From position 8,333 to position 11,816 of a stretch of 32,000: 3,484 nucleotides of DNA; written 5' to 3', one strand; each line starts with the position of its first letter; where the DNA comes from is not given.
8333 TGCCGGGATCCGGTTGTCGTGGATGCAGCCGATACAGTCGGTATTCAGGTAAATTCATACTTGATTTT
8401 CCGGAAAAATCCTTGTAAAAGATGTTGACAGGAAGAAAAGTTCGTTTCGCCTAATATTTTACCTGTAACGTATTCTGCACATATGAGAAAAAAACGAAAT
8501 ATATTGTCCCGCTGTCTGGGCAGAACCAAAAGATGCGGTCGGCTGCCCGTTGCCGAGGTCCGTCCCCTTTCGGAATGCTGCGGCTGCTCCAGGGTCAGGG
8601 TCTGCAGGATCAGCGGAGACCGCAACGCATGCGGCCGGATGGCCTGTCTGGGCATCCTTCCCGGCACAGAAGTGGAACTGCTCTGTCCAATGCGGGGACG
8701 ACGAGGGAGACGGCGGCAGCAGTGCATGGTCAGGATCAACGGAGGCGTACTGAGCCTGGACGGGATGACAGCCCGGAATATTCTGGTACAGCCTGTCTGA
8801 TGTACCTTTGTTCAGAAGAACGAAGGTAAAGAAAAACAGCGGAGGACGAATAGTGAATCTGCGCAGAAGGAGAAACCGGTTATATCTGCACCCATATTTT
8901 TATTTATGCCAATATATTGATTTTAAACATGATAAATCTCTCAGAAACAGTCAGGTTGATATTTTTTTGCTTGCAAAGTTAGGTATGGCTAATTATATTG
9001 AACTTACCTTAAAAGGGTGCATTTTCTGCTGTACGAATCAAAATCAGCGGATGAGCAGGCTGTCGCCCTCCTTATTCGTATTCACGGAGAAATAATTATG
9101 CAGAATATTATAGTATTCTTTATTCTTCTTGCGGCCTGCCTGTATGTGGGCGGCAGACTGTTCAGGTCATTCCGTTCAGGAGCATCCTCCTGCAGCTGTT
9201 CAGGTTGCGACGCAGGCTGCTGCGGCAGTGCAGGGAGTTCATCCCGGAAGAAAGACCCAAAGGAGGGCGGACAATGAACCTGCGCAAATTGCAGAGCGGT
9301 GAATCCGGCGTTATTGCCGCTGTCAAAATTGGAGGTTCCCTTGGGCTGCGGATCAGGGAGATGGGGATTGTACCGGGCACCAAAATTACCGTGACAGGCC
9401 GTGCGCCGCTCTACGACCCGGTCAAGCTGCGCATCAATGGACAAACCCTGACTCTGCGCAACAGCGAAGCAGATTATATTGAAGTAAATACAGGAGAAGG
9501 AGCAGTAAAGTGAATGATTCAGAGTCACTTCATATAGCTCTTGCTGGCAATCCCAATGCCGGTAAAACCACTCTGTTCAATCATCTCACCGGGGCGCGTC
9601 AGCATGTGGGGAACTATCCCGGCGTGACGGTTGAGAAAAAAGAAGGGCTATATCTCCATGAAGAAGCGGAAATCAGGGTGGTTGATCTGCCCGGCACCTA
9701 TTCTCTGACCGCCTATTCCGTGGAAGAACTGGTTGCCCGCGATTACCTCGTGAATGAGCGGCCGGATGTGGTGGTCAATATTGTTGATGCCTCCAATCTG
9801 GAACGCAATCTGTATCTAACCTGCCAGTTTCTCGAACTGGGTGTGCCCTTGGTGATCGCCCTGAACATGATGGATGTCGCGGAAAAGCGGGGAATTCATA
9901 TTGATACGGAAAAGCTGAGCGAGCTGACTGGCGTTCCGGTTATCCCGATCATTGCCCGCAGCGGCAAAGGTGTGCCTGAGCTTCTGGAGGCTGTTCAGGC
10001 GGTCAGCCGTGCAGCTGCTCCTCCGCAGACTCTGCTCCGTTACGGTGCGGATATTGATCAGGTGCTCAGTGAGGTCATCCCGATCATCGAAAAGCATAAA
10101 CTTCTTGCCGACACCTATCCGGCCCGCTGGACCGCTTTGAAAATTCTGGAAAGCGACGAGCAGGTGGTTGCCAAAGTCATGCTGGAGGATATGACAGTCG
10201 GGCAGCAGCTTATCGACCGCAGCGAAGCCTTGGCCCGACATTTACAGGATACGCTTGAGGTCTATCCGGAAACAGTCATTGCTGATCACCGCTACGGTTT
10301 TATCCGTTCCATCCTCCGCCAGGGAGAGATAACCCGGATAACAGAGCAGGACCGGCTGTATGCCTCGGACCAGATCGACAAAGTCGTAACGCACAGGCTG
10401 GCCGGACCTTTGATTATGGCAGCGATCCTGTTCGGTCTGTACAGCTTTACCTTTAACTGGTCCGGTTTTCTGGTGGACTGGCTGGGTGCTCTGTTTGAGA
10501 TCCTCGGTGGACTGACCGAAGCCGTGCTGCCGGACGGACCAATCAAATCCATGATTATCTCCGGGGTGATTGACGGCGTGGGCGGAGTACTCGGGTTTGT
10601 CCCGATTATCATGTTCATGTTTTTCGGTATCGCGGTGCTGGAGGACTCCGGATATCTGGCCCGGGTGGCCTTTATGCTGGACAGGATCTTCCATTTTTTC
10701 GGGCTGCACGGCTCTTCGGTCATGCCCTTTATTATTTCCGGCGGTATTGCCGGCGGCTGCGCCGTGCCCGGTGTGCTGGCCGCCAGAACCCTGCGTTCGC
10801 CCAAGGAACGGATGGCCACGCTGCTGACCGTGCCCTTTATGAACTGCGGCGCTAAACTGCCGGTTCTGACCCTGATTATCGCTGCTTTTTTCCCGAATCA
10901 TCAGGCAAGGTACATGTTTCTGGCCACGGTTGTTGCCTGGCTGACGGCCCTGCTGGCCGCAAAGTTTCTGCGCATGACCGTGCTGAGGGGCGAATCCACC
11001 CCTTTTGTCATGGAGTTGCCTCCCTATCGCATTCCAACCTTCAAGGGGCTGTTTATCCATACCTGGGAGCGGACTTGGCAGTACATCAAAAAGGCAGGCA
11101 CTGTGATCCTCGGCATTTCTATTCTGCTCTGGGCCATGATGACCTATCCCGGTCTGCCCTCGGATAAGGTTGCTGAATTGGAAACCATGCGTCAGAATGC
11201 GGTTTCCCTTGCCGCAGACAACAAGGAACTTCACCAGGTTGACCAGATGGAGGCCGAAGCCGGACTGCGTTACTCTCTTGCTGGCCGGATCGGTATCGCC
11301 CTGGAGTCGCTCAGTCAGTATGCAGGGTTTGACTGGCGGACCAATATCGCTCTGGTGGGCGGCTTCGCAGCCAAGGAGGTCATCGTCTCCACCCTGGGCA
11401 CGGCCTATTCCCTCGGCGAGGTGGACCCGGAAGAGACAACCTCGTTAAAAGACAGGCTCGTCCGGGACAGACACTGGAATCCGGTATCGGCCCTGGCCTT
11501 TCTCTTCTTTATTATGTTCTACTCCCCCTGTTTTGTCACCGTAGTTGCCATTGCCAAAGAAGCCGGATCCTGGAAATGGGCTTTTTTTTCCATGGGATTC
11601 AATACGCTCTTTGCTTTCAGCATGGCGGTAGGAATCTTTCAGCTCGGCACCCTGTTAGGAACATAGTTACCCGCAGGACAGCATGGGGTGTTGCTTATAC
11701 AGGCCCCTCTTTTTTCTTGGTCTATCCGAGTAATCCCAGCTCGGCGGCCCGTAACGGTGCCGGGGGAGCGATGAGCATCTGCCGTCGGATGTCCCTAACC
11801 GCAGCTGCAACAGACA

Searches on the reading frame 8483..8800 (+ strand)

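Call 68: search_protein_families(library=pfam, max_evalue=0.01, proteins=[window:8483-8800:+])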
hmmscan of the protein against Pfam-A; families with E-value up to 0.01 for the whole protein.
window:8483-8800:+ (105 aa): 1 family
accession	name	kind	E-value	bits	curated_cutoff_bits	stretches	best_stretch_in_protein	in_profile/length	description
PF04023.20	FeoA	-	6.9e-08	32.9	23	1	28-104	2-74/74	FeoA domain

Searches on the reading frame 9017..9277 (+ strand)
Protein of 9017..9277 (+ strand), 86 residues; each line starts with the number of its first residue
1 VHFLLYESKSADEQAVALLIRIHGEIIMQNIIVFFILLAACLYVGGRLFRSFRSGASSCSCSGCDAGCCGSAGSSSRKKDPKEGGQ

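Call 68: search_protein_families(library=pfam, max_evalue=0.01, proteins=[window:9017-9277:+])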
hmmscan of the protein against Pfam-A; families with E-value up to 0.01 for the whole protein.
window:9017-9277:+ (86 aa): 1 family
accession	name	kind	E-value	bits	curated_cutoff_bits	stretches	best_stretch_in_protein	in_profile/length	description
PF12669.12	FeoB_associated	-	1.6e-07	31.9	27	1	29-69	1-43/44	FeoB-associated Cys-rich membrane protein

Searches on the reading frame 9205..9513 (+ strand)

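Call 68: search_protein_families(library=pfam, max_evalue=0.01, proteins=[window:9205-9513:+])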
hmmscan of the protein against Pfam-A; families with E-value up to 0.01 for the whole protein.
window:9205-9513:+ (102 aa): 1 family
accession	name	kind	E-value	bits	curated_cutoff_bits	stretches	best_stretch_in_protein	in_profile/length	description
PF04023.20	FeoA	-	6.3e-19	68.3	23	1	24-95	1-73/74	FeoA domain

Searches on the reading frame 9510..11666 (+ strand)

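Call 18: search_protein_families(library=pfam, max_evalue=0.001, proteins=[window:9510-11666:+])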
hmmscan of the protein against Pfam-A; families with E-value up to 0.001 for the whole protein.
window:9510-11666:+ (718 aa): 7 families
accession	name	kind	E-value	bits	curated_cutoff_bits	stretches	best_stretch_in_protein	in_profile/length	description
PF02421.24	FeoB_N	-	5.8e-70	234.2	27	1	8-161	2-155/156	Ferrous iron transport protein B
PF07670.19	Gate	-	8.4e-37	126.2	29.6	2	361-459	2-103/104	Nucleoside recognition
PF01926.29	MMR_HSR1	-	3.2e-20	72.8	21.9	1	8-119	1-112/113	50S ribosome-binding GTPase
PF07664.17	FeoB_C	-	9.8e-20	70.5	26.6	1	469-521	1-54/54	Ferrous iron transport protein B C terminus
PF17910.6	FeoB_Cyto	-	1.5e-19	70.6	23.4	1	178-271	1-87/90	FeoB cytosolic helical domain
PF00009.33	GTP_EFTU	-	2.1e-06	27.9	26.5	1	8-163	5-183/188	Elongation factor Tu GTP binding domain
PF09439.16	SRPRB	-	0.00016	21.5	25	1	8-108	5-96/178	Signal recognition particle receptor beta subunit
